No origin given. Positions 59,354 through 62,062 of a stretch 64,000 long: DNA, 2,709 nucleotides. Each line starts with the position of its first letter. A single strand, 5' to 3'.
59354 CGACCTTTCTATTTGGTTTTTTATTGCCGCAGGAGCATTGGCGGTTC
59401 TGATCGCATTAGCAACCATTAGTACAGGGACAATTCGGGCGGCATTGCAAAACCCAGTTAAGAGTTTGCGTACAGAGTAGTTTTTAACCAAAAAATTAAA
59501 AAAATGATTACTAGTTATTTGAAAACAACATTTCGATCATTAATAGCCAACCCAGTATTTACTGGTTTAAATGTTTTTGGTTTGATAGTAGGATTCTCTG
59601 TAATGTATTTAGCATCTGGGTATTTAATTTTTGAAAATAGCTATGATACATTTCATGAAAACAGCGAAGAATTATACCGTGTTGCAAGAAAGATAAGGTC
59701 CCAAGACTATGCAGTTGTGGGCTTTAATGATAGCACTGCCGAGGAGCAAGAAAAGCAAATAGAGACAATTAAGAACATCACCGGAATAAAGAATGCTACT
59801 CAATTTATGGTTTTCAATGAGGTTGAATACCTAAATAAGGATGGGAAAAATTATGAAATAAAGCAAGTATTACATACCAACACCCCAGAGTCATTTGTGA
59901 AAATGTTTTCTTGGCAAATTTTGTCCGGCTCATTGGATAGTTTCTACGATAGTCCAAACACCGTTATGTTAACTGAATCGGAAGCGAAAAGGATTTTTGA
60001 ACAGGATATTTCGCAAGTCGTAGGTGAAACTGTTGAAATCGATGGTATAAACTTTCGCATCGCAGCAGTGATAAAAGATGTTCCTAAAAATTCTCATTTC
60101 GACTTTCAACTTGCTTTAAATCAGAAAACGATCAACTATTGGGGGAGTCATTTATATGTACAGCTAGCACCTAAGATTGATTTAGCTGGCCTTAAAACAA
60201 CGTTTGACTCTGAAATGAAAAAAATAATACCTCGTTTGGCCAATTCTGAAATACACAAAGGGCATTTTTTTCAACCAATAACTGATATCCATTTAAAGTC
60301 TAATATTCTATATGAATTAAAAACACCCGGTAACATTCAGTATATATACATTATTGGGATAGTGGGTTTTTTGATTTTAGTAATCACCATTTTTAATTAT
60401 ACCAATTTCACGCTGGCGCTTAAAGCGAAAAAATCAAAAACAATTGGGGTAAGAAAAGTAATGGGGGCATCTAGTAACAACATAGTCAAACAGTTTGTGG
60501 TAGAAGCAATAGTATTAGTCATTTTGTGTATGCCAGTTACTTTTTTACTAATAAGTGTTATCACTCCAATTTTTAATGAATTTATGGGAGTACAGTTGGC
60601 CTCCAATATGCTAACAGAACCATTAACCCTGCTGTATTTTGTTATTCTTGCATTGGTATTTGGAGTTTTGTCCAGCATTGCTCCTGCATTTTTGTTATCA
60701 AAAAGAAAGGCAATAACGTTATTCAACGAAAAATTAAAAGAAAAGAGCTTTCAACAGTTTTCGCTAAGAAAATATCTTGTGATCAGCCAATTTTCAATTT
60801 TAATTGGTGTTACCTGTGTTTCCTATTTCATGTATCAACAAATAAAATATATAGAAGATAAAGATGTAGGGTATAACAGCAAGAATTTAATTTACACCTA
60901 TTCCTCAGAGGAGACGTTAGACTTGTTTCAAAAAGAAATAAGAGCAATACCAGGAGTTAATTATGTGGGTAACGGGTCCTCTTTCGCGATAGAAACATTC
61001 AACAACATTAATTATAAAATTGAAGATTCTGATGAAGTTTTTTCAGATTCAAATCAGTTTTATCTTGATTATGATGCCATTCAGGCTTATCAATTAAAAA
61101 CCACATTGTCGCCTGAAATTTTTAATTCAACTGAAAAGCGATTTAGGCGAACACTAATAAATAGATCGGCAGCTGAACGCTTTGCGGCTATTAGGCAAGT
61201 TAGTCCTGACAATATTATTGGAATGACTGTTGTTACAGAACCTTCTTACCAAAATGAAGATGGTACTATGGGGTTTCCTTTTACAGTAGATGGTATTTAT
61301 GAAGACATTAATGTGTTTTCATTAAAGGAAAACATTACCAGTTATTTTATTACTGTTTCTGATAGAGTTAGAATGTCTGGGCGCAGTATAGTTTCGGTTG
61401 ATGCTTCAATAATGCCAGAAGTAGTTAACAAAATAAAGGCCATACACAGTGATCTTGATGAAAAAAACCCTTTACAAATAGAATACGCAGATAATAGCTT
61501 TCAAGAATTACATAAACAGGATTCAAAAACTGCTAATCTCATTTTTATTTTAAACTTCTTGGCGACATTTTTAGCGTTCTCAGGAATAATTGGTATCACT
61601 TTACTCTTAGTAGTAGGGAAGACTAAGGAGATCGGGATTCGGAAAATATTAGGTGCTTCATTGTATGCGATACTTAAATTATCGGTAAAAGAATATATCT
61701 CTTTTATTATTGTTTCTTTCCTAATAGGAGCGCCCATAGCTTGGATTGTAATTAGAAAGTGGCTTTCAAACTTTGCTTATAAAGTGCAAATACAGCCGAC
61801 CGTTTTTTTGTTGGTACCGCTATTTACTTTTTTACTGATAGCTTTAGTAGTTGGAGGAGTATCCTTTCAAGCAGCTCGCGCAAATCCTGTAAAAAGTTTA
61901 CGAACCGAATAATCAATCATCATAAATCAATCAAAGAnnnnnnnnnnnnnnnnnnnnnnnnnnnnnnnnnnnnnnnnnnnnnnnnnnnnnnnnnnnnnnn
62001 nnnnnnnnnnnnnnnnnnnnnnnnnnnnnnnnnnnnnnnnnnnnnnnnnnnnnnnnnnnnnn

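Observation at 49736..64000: Seven tandem MacB-like double-FtsX permease paralogues served by a single ATPase, adaptor and outer-membrane factor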

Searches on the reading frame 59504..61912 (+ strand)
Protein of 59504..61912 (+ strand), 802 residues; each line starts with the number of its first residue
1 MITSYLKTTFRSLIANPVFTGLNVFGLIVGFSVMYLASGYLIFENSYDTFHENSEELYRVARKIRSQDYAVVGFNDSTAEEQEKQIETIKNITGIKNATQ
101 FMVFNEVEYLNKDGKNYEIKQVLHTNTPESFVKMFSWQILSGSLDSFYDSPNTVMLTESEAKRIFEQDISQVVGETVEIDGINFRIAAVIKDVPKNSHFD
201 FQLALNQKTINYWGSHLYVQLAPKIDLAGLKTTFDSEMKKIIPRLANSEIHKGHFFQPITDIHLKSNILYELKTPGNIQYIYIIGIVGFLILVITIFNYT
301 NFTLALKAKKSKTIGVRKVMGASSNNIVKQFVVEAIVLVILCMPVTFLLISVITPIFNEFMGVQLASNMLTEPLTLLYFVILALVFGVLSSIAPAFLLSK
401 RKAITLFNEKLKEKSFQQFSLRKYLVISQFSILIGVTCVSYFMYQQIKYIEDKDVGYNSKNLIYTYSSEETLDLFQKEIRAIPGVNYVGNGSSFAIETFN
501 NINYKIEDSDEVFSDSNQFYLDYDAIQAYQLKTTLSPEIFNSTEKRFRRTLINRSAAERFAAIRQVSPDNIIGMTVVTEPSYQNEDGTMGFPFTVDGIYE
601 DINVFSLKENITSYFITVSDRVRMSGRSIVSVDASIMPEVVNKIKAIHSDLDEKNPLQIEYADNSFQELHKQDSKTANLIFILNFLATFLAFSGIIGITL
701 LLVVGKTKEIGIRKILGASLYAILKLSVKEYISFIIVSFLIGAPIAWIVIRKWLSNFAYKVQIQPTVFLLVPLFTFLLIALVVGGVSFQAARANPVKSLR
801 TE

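Call 6: search_protein_families(library=ncbifam, proteins=[window:59504-61912:+])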
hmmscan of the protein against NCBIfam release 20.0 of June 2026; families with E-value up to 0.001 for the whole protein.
window:59504-61912:+ (802 aa): 3 families
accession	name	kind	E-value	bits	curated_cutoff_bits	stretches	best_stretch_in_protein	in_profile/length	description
TIGR03434.1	ADOP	subfamily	3.3e-51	174.4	622.3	1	9-802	8-803/803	ADOP family duplicated permease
NF038008.1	ABC_perm_DarB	equivalog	2.6e-20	72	700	1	146-783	126-767/777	darobactin export ABC transporter permease subunit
NF007826.0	PRK10535.1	equivalog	9.4e-08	30.8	966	1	150-395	398-633/648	macrolide ABC transporter ATP-binding protein/permease MacB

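Call 7: search_protein_families(library=pfam, proteins=[window:59504-61912:+], max_evalue=0.01)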
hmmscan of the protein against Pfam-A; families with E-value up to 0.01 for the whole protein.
window:59504-61912:+ (802 aa): 2 families
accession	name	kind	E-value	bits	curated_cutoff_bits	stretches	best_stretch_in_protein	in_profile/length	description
PF02687.27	FtsX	-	6.8e-20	71.8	25.5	2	286-401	2-118/120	FtsX-like permease C-terminal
PF12704.14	MacB_PCD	-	3.9e-19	70.2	27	1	20-230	1-200/207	MacB-like periplasmic core domain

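Call 8: find_encoding_contigs(protein=window:59504-61912:+, flank=10000, max_places=6)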
Protein window:59504-61912:+ (802 aa): no gene with exactly this product is on record in the collection.

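Call 9: find_related_loci(query=window:59504-61912:+, collection=genome_contigs, flank=10000)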
Query window:59504-61912:+ (802 aa) in genome_contigs; peptide patterns used: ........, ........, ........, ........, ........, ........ (x = any residue, [..] = any of these).
76 stretches matched a pattern; 2 encode a relative of the query (tblastn E <= 1e-3); 2 distinct loci.
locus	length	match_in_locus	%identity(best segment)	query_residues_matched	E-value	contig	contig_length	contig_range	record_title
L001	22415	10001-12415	48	1-802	0e+0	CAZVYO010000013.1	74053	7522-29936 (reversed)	MAG TPA_asm: uncultured Flavobacteriaceae bacterium isolate SRP342821_co1_79 genome assembly, contig: NODE_235_length_74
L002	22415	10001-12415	48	1-802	0e+0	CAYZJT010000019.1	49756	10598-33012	MAG TPA_asm: uncultured Flavobacteriaceae bacterium isolate SRP063590_co1_91 genome assembly, contig: NODE_614_length_49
